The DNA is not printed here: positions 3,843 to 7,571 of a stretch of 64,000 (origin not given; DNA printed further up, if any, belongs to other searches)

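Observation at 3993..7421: Single-ORF fusion of phosphoglucomutase and alpha-glucan phosphorylase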

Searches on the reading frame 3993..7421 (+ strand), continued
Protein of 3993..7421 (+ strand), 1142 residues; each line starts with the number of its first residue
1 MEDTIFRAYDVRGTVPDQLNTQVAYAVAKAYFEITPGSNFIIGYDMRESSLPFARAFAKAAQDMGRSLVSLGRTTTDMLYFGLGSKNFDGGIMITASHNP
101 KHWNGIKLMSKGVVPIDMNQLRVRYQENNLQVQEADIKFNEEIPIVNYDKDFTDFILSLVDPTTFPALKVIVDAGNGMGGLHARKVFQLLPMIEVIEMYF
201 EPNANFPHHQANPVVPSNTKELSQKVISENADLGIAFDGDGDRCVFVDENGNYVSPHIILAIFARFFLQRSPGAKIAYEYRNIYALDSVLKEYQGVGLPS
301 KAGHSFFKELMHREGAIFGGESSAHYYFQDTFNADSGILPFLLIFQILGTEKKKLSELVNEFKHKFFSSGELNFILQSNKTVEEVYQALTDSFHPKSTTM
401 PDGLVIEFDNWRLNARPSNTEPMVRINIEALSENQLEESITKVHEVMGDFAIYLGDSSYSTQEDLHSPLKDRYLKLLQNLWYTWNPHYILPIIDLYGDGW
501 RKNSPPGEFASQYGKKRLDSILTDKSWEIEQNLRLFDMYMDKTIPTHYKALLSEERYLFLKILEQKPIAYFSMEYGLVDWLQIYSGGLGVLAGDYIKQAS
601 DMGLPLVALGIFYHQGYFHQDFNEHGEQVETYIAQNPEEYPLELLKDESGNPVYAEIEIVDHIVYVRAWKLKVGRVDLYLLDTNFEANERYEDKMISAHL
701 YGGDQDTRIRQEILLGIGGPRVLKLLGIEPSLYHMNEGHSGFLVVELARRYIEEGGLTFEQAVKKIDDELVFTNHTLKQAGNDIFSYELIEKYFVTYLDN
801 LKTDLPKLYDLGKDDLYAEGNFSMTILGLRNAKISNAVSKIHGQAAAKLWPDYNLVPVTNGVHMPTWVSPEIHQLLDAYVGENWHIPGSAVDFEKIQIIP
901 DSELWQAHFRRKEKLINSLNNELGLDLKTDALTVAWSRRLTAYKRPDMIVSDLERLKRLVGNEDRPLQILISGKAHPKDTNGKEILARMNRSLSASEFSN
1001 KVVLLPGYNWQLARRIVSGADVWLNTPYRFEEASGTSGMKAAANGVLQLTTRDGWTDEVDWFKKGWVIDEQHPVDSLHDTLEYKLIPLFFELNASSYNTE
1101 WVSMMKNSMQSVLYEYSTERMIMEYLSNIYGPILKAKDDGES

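Call 27: search_protein_families(library=pfam, proteins=[P0216, P0224, P0231, P0275, P0286, P0267, P0312, P0320], max_evalue=0.0001)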
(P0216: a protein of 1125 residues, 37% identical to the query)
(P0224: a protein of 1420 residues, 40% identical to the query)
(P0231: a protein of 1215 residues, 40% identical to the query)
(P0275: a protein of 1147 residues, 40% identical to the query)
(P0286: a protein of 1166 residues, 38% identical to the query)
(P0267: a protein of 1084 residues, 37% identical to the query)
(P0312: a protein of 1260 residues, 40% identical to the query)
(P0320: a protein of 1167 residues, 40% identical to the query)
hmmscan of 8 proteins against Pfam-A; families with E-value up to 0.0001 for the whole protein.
P0216 (1125 aa): 3 families
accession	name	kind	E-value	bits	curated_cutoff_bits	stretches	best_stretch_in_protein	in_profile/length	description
PF00343.26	Phosphorylase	-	3.4e-44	151.7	27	2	727-1046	221-581/713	Carbohydrate phosphorylase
PF02879.22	PGM_PMM_II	-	1.7e-11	45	29.3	1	149-246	4-103/103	Phosphoglucomutase/phosphomannomutase, alpha/beta/alpha domain II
PF02880.22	PGM_PMM_III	-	2.7e-06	27.9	20.7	1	253-360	4-115/115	Phosphoglucomutase/phosphomannomutase, alpha/beta/alpha domain III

P0224 (1420 aa): 8 families
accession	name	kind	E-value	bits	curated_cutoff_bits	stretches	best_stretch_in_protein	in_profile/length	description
PF05693.19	Glycogen_syn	-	3.4e-99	333.6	27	2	11-340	1-338/639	Glycogen synthase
PF11897.13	DUF3417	-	1.1e-33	116.4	25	1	574-685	1-109/109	Protein of unknown function (DUF3417)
PF00343.26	Phosphorylase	-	3.5e-33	115.3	27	2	835-1243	219-642/713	Carbohydrate phosphorylase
PF08323.17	Glyco_transf_5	-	4.8e-09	36.7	22.7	1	12-243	5-224/239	Starch synthase catalytic domain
PF13439.12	Glyco_transf_4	-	3.5e-08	34.1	28.5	1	151-262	74-169/170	Glycosyltransferase Family 4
PF13692.12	Glyco_trans_1_4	-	9.9e-07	29.5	27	0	412-454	69-111/142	Glycosyl transferases group 1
PF00534.26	Glycos_transf_1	-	2.9e-05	24.1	26.4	0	412-454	85-127/172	Glycosyl transferases group 1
PF20706.3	GT4-conflict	-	9.9e-05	21.9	26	0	417-496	279-356/385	Family 4 Glycosyltransferase in conflict systems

P0231 (1215 aa): 8 families
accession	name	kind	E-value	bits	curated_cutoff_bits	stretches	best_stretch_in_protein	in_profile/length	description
PF08323.17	Glyco_transf_5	-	1.1e-81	274.6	22.7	1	8-242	1-238/239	Starch synthase catalytic domain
PF11897.13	DUF3417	-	4.2e-38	130.6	25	1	507-616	1-109/109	Protein of unknown function (DUF3417)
PF00343.26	Phosphorylase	-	4.2e-26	91.9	27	1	765-1109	218-579/713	Carbohydrate phosphorylase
PF00534.26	Glycos_transf_1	-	2e-19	70.2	26.4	1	294-451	10-165/172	Glycosyl transferases group 1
PF13692.12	Glyco_trans_1_4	-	2.5e-17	63.9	27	1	299-443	2-141/142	Glycosyl transferases group 1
PF13579.12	Glyco_trans_4_4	-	3.8e-10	40.8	29.7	1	23-229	1-143/158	Glycosyl transferase 4-like domain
PF13439.12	Glyco_transf_4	-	5.9e-10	39.9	28.5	1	23-230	2-150/170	Glycosyltransferase Family 4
PF20706.3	GT4-conflict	-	5.7e-06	26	26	0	291-470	190-383/385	Family 4 Glycosyltransferase in conflict systems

P0275 (1147 aa): 6 families
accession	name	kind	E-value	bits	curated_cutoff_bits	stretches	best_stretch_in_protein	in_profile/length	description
PF05693.19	Glycogen_syn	-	4.6e-96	323.3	27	2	13-345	1-342/639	Glycogen synthase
PF00343.26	Phosphorylase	-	6.7e-30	104.4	27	1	711-1063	220-585/713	Carbohydrate phosphorylase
PF08323.17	Glyco_transf_5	-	3e-15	57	22.7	1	11-248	2-225/239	Starch synthase catalytic domain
PF00534.26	Glycos_transf_1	-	3.5e-11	43.4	26.4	1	411-491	93-161/172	Glycosyl transferases group 1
PF13692.12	Glyco_trans_1_4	-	2.7e-09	37.9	27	1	406-482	72-141/142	Glycosyl transferases group 1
PF20706.3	GT4-conflict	-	2.2e-05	24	26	1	409-488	280-362/385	Family 4 Glycosyltransferase in conflict systems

P0286 (1166 aa): 6 families
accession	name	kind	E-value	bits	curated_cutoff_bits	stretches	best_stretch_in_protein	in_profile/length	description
PF11897.13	DUF3417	-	1.9e-28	99.5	25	1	332-443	1-109/109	Protein of unknown function (DUF3417)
PF00343.26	Phosphorylase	-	1e-26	93.9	27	1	592-940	218-583/713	Carbohydrate phosphorylase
PF05693.19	Glycogen_syn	-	4.9e-19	68.8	27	1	122-287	414-581/639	Glycogen synthase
PF13692.12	Glyco_trans_1_4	-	1.1e-08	35.9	27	1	171-244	70-139/142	Glycosyl transferases group 1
PF20706.3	GT4-conflict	-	2.4e-08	33.8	26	1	175-276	279-380/385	Family 4 Glycosyltransferase in conflict systems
PF00534.26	Glycos_transf_1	-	2.5e-06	27.6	26.4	0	174-241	89-152/172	Glycosyl transferases group 1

P0267 (1084 aa): 5 families
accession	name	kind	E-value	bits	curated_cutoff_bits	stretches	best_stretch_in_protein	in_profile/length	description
PF05693.19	Glycogen_syn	-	7.5e-33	114.5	27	1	2-198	418-613/639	Glycogen synthase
PF11897.13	DUF3417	-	2.7e-32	111.9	25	1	210-315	1-109/109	Protein of unknown function (DUF3417)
PF00343.26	Phosphorylase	-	1.4e-27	96.8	27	1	464-814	218-579/713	Carbohydrate phosphorylase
PF13692.12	Glyco_trans_1_4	-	1.1e-05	26.1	27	1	47-88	70-111/142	Glycosyl transferases group 1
PF20706.3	GT4-conflict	-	6.1e-05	22.6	26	0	48-151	276-380/385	Family 4 Glycosyltransferase in conflict systems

P0312 (1260 aa): 7 families
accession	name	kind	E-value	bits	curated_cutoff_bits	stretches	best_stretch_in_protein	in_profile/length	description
PF05693.19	Glycogen_syn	-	6.9e-58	197.2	27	2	6-334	1-337/639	Glycogen synthase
PF11897.13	DUF3417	-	2.6e-33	115.2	25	1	554-655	1-109/109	Protein of unknown function (DUF3417)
PF00343.26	Phosphorylase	-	3.1e-22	79.1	27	1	806-1153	219-579/713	Carbohydrate phosphorylase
PF08323.17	Glyco_transf_5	-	1.7e-08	34.9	22.7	1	122-237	108-223/239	Starch synthase catalytic domain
PF13439.12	Glyco_transf_4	-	6.3e-07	30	28.5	1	142-256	69-168/170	Glycosyltransferase Family 4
PF00534.26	Glycos_transf_1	-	2.5e-06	27.6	26.4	1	396-443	88-135/172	Glycosyl transferases group 1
PF13692.12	Glyco_trans_1_4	-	8.9e-06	26.5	27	0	394-439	70-115/142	Glycosyl transferases group 1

P0320 (1167 aa): 3 families
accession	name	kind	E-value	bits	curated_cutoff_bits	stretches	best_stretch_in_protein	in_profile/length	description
PF11897.13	DUF3417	-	2.7e-32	111.9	25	1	335-436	1-109/109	Protein of unknown function (DUF3417)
PF00343.26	Phosphorylase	-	8.9e-29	100.7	27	1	588-936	221-579/713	Carbohydrate phosphorylase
PF05693.19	Glycogen_syn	-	2.5e-28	99.5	27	1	13-262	1-250/639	Glycogen synthase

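Call 37: list_cluster_members(proteins=[P0304, P0216, P0012, P0135, P0001, P0156, P0152])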
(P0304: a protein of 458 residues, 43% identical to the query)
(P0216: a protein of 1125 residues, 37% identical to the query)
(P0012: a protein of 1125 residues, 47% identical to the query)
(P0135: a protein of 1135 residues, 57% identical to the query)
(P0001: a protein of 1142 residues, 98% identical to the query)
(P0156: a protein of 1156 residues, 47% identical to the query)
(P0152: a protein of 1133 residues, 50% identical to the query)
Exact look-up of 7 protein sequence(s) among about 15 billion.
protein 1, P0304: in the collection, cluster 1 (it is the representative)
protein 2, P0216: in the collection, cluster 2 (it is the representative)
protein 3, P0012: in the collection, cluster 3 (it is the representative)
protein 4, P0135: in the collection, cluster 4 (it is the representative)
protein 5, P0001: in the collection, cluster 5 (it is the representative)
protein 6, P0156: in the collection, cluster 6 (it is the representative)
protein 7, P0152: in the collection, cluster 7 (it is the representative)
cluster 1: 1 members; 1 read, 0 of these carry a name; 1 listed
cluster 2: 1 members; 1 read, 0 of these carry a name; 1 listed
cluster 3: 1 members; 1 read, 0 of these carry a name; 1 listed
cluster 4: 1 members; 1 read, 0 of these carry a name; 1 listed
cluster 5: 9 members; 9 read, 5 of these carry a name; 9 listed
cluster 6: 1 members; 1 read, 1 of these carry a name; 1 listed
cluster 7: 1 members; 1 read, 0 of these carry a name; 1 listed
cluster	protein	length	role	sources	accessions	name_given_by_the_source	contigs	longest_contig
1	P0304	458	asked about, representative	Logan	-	-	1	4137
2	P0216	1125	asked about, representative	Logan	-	-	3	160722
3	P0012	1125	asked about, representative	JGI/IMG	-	-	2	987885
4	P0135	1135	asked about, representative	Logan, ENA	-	-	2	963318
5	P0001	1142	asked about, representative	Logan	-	-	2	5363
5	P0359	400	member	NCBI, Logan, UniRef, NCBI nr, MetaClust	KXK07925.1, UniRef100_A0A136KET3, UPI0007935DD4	MAG: Maltodextrin phosphorylase [candidate division WS6 bacterium OLB21] | Maltodextrin phosphorylase n=1 Tax=candidate division WS6 bacterium OLB21 TaxID=1617427 ... | status=active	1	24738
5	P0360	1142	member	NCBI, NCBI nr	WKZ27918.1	MAG: alpha-glucan family phosphorylase [Candidatus Dojkabacteria bacterium]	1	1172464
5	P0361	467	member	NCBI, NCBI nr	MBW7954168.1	alpha-glucan family phosphorylase, partial [Candidatus Dojkabacteria bacterium] | alpha-glucan family phosphorylase [Candidatus Dojkabacteria bacterium]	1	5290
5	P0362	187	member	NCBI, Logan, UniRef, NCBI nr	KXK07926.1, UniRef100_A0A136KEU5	MAG: hypothetical protein UZ20_WS6002001049 [candidate division WS6 bacterium OLB21] | Glycogen phosphorylase n=1 Tax=candidate division WS6 bacterium OLB21 TaxID=1617427 ...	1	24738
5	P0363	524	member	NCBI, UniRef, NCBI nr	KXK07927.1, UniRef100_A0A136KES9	MAG: Phosphomannomutase/phosphoglucomutase [candidate division WS6 bacterium OLB21] | Phosphomannomutase/phosphoglucomutase n=2 Tax=Candidatus Dojkabacteria TaxID=74243 ...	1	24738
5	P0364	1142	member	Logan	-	-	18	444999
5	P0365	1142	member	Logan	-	-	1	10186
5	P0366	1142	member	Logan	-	-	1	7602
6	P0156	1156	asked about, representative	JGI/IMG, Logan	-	starch phosphorylase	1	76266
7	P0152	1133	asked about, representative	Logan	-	-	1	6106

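Call 39: find_encoding_contigs(protein=P0304, flank=5000, max_places=3)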
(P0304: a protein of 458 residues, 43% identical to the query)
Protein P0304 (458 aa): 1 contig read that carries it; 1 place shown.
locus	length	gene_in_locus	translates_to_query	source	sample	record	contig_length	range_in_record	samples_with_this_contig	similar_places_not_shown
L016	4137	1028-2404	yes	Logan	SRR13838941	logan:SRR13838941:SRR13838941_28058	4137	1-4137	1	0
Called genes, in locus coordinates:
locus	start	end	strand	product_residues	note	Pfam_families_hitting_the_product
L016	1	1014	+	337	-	?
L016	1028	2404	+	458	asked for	PF02878:PGM_PMM_I, PF02879:PGM_PMM_II, PF02880:PGM_PMM_III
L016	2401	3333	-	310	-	-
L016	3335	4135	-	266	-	?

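Call 70: predict_structure(alignment_id=A4)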
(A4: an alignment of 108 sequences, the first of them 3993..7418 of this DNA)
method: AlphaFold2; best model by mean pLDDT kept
length: 1142 residues; sequences in the alignment: 108
mean_pLDDT: 92.7   pTM: 0.92
mean pLDDT of the five models: 92.7, 92.4, 91.8, 91.6, 90.2
residues with pLDDT >= 90: 937; 70-90: 171; 50-70: 32; < 50: 2
segments of 3 or more residues with pLDDT < 50: none
pLDDT, mean of each block of 10 residues (from residue 1): 77 90 94 96 96 96 97 97 97 93 94 93 86 75 95 98 97 96 97 97 93 93 97 97 97 97 97 96 96 97 92 97 96 97 98 97 93 88 94 91 93 87 90 95 94 74 71 92 89 72 81 82 89 91 91 94 97 94 91 98 98 93 93 92 92 94 96 98 97 92 84 96 95 87 94 93 92 81 85 93 94 87 92 95 91 94 96 96 93 97 97 95 95 94 91 96 96 90 93 93 94 95 94 90 98 94 96 96 97 94 98 96 97 86 47
secondary structure, 60 per line:
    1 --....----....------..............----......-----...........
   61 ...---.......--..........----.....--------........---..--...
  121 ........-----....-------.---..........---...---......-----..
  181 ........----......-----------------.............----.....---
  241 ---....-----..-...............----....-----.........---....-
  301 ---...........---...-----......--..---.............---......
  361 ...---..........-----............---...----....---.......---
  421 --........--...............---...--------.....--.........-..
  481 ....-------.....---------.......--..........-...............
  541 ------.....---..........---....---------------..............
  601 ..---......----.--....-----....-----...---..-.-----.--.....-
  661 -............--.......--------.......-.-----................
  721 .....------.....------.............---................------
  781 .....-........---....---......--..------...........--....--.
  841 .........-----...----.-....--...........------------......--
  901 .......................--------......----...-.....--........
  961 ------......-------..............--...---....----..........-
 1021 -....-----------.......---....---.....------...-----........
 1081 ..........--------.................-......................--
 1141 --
elements in order (helices of 4 or more, strands of 3 or more residues): E11-14 H21-34 E39-44 H50-63 E67-73 H76-85 E90-94 E103-110 H118-128 H134-137 H149-158 E168-173 H179-188 E193-198 H216-228 E233-237 E244-247 H256-270 E275-278 H284-292 E296-299 H304-314 E318-320 E326-328 H339-351 H355-363 E367-376 H382-393 E397-399 E404-407 E411-417 E423-430 H433-447 E451-453 H462-466 H469-477 H480-484 H492-496 H506-512 H515-524 H526-540 H547-551 H555-564 E568-571 H587-602 E606-611 E619-622 E628-631 E655-659 E662-673 E676-682 H691-697 H705-725 E732-736 H743-755 H759-769 E770-774 H787-794 H798-801 H805-810 E821-823 H824-831 E834-837 H840-849 E855-857 H864-867 H870-880 H893-898 H901-923 E932-937 H946-950 H953-960 E967-972 H980-993 E1002-1005 H1010-1019 E1022-1025 H1037-1043 E1047-1050 H1054-1058 E1065-1067 H1073-1090 H1099-1115 H1118-1138
